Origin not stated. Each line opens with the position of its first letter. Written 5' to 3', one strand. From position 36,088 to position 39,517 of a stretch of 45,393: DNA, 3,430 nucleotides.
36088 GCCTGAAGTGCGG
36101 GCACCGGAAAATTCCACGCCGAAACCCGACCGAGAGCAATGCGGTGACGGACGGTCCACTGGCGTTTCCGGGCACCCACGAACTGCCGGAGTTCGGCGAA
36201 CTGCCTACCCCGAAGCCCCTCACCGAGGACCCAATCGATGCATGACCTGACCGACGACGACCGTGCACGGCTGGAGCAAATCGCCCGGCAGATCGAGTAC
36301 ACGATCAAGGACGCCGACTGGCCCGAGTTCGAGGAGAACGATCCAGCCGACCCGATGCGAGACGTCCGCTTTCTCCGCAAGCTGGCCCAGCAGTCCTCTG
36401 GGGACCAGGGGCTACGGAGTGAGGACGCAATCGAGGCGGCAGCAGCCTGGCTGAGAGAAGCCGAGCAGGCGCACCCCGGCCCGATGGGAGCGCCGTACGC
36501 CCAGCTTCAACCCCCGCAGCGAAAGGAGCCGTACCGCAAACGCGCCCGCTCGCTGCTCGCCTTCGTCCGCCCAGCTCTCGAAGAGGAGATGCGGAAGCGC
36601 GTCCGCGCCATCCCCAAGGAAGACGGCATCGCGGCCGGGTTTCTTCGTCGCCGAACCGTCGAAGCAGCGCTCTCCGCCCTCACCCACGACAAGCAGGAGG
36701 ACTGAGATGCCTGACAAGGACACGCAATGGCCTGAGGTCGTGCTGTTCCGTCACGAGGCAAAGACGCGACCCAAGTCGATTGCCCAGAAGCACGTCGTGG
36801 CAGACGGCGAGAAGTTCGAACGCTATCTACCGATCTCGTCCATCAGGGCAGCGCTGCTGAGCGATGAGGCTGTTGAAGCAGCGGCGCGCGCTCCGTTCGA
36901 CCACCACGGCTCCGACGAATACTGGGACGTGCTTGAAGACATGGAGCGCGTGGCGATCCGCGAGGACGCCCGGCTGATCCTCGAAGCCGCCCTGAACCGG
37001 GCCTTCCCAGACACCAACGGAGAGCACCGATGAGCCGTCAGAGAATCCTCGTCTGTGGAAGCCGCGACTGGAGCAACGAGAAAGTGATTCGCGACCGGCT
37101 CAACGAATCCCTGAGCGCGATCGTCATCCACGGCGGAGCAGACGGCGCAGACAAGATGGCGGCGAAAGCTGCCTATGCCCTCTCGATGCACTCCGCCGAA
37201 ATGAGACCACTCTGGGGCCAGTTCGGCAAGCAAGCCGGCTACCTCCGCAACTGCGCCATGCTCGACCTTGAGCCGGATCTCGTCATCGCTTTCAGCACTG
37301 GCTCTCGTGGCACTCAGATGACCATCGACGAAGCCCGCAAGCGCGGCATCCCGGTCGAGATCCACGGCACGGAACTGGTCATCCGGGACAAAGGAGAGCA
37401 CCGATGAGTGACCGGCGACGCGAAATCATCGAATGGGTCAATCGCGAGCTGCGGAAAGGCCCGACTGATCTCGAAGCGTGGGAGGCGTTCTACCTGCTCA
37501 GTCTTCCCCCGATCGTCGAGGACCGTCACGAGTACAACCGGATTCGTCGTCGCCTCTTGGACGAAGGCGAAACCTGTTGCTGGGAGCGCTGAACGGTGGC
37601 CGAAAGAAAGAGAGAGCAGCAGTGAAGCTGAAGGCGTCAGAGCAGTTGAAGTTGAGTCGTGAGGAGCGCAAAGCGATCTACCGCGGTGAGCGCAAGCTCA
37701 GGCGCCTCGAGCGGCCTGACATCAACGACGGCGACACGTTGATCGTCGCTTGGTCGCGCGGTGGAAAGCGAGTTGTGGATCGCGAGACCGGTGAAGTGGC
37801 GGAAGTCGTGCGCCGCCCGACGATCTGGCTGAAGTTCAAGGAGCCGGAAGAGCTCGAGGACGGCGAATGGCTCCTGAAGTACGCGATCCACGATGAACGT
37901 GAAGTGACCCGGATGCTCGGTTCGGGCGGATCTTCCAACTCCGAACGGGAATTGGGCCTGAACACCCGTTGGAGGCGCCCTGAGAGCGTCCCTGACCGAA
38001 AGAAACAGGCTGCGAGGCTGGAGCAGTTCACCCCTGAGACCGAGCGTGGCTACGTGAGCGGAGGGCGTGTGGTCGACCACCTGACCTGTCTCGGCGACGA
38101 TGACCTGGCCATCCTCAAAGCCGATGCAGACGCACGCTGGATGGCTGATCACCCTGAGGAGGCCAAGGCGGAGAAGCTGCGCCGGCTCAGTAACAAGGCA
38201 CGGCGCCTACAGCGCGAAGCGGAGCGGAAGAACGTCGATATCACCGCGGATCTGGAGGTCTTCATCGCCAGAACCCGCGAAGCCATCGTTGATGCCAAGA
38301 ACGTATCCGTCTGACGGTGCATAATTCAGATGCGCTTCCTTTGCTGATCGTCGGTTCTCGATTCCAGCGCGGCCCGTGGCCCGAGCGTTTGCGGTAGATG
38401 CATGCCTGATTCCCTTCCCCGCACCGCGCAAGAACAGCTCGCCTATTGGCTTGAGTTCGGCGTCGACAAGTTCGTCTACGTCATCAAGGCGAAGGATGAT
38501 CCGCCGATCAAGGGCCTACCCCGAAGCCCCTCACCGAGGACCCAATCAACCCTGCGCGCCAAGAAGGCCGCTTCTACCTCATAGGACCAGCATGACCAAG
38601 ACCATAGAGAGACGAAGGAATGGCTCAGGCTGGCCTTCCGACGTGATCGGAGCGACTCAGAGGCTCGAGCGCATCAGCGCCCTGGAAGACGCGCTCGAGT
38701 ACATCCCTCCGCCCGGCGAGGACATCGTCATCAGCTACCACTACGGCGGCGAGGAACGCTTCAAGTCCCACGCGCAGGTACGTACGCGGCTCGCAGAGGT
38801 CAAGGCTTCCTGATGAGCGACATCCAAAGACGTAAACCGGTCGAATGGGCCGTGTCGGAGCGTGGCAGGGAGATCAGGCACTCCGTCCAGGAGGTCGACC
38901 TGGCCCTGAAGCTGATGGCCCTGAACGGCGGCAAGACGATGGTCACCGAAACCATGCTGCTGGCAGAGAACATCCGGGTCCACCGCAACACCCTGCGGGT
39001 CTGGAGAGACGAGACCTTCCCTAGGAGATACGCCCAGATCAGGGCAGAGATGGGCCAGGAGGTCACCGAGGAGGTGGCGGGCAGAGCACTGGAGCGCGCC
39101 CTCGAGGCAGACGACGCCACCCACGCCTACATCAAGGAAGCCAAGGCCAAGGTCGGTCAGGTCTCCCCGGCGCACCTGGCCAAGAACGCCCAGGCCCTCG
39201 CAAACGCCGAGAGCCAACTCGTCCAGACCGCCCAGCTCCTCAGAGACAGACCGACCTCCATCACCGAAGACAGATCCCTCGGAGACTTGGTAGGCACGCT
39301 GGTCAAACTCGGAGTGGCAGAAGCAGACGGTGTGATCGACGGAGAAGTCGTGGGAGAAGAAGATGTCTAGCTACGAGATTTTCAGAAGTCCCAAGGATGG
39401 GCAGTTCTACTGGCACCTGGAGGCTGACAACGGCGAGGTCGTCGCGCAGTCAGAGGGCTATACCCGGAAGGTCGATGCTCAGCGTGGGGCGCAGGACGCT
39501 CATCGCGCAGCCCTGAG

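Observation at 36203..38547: Perfect 34-bp direct repeat bracketing a 2.3-kb, five-gene cassette; collapsing it would rebuild an in-frame coupled gene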

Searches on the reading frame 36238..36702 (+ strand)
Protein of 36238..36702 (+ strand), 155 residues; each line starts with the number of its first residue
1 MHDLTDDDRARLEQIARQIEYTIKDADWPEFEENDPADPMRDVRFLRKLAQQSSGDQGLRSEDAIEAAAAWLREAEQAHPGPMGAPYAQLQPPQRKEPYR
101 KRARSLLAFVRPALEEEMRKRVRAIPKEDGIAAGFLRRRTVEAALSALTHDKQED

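Call 17: find_encoding_contigs(protein=window:36238-36702:+, flank=8000, max_places=10)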
Protein window:36238-36702:+ (155 aa): 3 contigs read that carry it; 2 places shown.
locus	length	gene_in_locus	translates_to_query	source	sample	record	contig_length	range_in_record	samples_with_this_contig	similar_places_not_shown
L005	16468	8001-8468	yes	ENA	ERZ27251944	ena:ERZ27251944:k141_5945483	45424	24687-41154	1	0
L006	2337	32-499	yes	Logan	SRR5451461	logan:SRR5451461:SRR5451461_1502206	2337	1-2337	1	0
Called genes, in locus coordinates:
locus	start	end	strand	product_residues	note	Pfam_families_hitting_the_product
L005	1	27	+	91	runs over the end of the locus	-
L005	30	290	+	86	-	-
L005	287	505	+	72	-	-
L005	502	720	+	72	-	-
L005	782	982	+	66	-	-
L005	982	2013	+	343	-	PF00589:Phage_integrase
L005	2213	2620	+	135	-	PF01541:GIY-YIG (weak)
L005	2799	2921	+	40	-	-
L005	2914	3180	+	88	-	-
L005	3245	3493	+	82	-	-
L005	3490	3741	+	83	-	-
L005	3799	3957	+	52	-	-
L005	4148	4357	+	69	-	-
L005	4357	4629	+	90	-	-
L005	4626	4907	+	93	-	-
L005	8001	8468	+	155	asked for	-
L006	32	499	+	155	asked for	-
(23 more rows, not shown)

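Call 28: search_protein_families(library=pfam, proteins=[window:36238-36702:+], max_evalue=0.1)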
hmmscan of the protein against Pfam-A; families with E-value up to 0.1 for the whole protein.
window:36238-36702:+ (155 aa): 0 families

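Call 29: search_protein_families(library=phrogs, proteins=[window:36238-36702:+], max_evalue=0.1)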
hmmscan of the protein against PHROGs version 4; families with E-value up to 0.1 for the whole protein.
window:36238-36702:+ (155 aa): 0 families

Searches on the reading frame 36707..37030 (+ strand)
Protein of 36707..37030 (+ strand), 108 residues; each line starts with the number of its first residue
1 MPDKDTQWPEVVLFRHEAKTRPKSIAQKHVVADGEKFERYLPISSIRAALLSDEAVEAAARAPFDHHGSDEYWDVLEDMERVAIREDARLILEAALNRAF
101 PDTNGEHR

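Call 28: search_protein_families(library=pfam, proteins=[window:36707-37030:+], max_evalue=0.1)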
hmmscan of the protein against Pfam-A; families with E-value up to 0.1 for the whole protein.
window:36707-37030:+ (108 aa): 1 family
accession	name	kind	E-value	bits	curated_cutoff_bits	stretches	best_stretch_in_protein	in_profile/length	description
PF19907.4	DUF6380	-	0.021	15.1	27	1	57-89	27-46/46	Family of unknown function (DUF6380)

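Call 29: search_protein_families(library=phrogs, proteins=[window:36707-37030:+], max_evalue=0.1)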
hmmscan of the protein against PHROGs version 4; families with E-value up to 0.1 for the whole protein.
window:36707-37030:+ (108 aa): 1 family
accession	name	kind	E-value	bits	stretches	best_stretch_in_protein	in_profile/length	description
phrog_36235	-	unknown function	0.015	16.6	1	11-74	27-86/141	-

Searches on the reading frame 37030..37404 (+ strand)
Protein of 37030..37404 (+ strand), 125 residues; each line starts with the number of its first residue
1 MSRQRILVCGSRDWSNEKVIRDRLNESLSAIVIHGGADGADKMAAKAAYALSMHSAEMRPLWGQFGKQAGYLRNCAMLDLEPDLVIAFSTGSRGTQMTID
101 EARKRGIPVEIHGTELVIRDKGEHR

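Call 28: search_protein_families(library=pfam, proteins=[window:37030-37404:+], max_evalue=0.1)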
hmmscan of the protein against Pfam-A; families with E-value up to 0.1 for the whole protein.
window:37030-37404:+ (125 aa): 2 families
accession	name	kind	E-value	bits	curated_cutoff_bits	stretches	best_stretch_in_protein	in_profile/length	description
PF10686.14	YAcAr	-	1.1e-10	41.6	28.2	1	5-62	2-63/66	YspA, cpYpsA-related SLOG family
PF02481.21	DNA_processg_A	-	0.098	12.3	29.6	0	4-50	45-95/212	DNA recombination-mediator protein A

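Call 29: search_protein_families(library=phrogs, proteins=[window:37030-37404:+], max_evalue=0.1)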
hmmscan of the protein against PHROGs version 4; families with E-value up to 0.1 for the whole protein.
window:37030-37404:+ (125 aa): 3 families
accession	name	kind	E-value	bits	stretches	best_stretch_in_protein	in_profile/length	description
phrog_289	-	other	1.3e-26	94.5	1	2-114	21-140/500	GTP-binding domain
phrog_16939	-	unknown function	7.2e-09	36.2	1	5-113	2-122/330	-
phrog_11222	-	unknown function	0.0039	18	1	32-108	197-274/293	-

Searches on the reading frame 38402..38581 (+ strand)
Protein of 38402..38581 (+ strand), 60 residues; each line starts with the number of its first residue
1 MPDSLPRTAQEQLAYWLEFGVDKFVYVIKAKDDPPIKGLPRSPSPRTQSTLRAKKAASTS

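Call 28: search_protein_families(library=pfam, proteins=[window:38402-38581:+], max_evalue=0.1)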
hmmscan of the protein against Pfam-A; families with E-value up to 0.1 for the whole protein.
window:38402-38581:+ (60 aa): 0 families

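Call 29: search_protein_families(library=phrogs, proteins=[window:38402-38581:+], max_evalue=0.1)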
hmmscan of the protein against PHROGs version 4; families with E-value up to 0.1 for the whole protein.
window:38402-38581:+ (60 aa): 0 families

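Call 38: search_protein_representatives(protein=window:38402-38581:+)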
Query: 60 residues. Proteins with E-value up to 0.001 (for the whole library): 4; up to 1e-10: 2; up to 1e-30: 1. The best 4 are listed.
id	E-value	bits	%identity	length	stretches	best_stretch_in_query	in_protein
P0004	1.0e-32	125.6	100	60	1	1-60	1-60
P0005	9.1e-13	63.1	67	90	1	1-55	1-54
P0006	4.1e-06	42.3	36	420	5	2-47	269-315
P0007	1.4e-05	40.7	32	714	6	22-45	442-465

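Call 41: find_encoding_contigs(protein=P0005, flank=10000, max_places=10)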
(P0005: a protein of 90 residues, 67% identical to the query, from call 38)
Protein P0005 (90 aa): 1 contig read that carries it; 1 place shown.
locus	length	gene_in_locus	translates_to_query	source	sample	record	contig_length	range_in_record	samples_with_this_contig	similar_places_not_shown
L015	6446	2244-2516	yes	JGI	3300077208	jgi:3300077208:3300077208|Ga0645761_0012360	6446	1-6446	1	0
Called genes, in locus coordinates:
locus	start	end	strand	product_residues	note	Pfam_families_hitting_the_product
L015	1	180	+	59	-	?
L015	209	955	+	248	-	-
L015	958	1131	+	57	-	-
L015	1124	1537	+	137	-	-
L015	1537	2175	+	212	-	-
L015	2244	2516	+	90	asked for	-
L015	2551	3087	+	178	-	-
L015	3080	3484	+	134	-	-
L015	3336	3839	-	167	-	-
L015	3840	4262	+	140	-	PF21983:NikA-like (weak)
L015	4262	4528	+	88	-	-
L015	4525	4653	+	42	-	-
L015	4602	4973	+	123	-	-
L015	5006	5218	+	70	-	-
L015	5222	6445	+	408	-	?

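Call 54: find_related_loci(query=A5, collection=metagenome_contigs, flank=8000)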
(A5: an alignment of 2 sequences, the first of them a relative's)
Query A5 (90 aa) in metagenome_contigs; peptide patterns used: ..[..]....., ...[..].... (x = any residue, [..] = any of these).
252 stretches matched a pattern, but none encodes a relative of the query by tblastn (E <= 1e-3).

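Call 55: find_related_loci(query=A5, collection=viral_contigs, flank=8000)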
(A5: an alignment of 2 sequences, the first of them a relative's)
Query A5 (90 aa) in viral_contigs; peptide patterns used: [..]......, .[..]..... (x = any residue, [..] = any of these).
80 stretches matched a pattern, but none encodes a relative of the query by tblastn (E <= 1e-3).
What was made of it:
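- Tried and rejected: More ORF 38402 homologs in metagenome and viral contigs: none (calls 54, 55).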

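Call 58: list_cluster_members(proteins=[P0004, P0001, P0003, P0005])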
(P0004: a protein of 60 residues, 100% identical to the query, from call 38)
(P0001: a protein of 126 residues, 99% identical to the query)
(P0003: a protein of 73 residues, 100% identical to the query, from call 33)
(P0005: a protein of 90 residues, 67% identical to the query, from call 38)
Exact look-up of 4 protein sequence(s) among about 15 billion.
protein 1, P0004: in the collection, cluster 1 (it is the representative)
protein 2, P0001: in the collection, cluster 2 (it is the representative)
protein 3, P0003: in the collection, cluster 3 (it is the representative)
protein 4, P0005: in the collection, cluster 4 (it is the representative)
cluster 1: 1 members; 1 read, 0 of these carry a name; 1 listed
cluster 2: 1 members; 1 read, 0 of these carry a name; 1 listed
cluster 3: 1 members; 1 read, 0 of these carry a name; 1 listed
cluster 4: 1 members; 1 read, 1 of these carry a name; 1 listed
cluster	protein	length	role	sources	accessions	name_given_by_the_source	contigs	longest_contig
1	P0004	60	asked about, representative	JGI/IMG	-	-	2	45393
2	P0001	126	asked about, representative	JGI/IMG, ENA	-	-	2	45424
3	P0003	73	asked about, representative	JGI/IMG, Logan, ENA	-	-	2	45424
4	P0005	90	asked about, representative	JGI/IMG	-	hypothetical protein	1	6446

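Call 59: find_encoding_contigs(protein=window:38402-38581:+, flank=10000, max_places=10)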
Protein window:38402-38581:+ (60 aa): no gene with exactly this product is on record in the collection.
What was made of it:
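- Tried and rejected: Exact look-up of the 60-aa ORF in the contig index: not on record (call 59).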

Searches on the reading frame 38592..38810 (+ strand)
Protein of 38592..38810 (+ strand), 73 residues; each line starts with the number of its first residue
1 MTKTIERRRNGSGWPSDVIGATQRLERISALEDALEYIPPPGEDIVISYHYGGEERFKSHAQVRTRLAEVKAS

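Call 14: find_encoding_contigs(protein=window:38592-38810:+, flank=8000, max_places=10)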
Protein window:38592-38810:+ (73 aa): 3 contigs read that carry it; 2 places shown.
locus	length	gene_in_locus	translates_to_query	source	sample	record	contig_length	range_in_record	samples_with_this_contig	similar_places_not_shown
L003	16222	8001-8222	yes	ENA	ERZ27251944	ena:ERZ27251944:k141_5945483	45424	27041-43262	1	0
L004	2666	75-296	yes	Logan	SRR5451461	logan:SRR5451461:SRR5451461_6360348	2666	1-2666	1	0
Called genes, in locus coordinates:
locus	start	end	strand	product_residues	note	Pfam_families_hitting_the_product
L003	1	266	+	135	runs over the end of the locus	PF01541:GIY-YIG (weak)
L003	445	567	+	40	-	-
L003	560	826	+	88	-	-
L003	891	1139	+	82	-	-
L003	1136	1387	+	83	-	-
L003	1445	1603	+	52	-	-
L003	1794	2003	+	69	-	-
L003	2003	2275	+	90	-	-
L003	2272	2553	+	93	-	-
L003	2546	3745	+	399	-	PF01385:OrfB_IS605, PF07282:Cas12f1-like_TNB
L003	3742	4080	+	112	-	-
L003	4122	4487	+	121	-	-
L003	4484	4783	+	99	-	-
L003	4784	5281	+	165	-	-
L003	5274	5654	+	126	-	-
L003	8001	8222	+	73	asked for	-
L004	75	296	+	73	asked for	-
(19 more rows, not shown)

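Call 28: search_protein_families(library=pfam, proteins=[window:38592-38810:+], max_evalue=0.1)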
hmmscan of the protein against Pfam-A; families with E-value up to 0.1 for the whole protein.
window:38592-38810:+ (73 aa): 0 families

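Call 29: search_protein_families(library=phrogs, proteins=[window:38592-38810:+], max_evalue=0.1)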
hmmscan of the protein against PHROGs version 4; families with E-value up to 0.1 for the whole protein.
window:38592-38810:+ (73 aa): 0 families

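Call 33: find_homologous_proteins(query=window:38592-38810:+, max_evalue=0.01)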
Query window:38592-38810:+ (73 aa): 1 proteins with E <= 0.01 among 2 candidates.
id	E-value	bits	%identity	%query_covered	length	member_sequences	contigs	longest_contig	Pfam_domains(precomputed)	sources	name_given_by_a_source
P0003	6.1e-41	155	100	100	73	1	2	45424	-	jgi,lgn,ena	-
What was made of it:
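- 38592..38813 (+): Gene 38592 (73 aa). An ORFan that sits in the variable slot between the ORF 38402 family gene and the terminase module. Its only hit among 5.8 billion proteins is itself (call 33).
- Tried and rejected: Gene 38592 homologs, to inspect their upstream neighbours: none, it is an ORFan (call 33).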

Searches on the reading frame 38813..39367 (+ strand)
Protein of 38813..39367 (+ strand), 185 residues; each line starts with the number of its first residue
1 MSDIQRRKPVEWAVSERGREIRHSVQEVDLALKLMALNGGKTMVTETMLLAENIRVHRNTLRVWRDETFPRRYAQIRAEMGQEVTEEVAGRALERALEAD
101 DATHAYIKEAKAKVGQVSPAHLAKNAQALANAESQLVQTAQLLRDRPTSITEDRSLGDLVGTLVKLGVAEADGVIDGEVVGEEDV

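Call 19: find_related_loci(query=window:38813-39367:+, collection=viral_contigs, flank=10000)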
Query window:38813-39367:+ (185 aa) in viral_contigs; peptide patterns used: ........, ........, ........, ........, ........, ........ (x = any residue, [..] = any of these).
10 stretches matched a pattern, but none encodes a relative of the query by tblastn (E <= 1e-3).
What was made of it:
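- Tried and rejected: Gene 38813 in viral contigs by pattern scan: nothing (call 19).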

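Call 28: search_protein_families(library=pfam, proteins=[window:38813-39367:+], max_evalue=0.1)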
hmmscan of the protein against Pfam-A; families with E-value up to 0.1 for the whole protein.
window:38813-39367:+ (185 aa): 0 families

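Call 29: search_protein_families(library=phrogs, proteins=[window:38813-39367:+], max_evalue=0.1)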
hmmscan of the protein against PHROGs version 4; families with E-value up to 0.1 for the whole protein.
window:38813-39367:+ (185 aa): 1 family
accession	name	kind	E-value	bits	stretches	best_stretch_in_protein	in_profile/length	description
phrog_9147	-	unknown function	0.0043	17.7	1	59-151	6-97/204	-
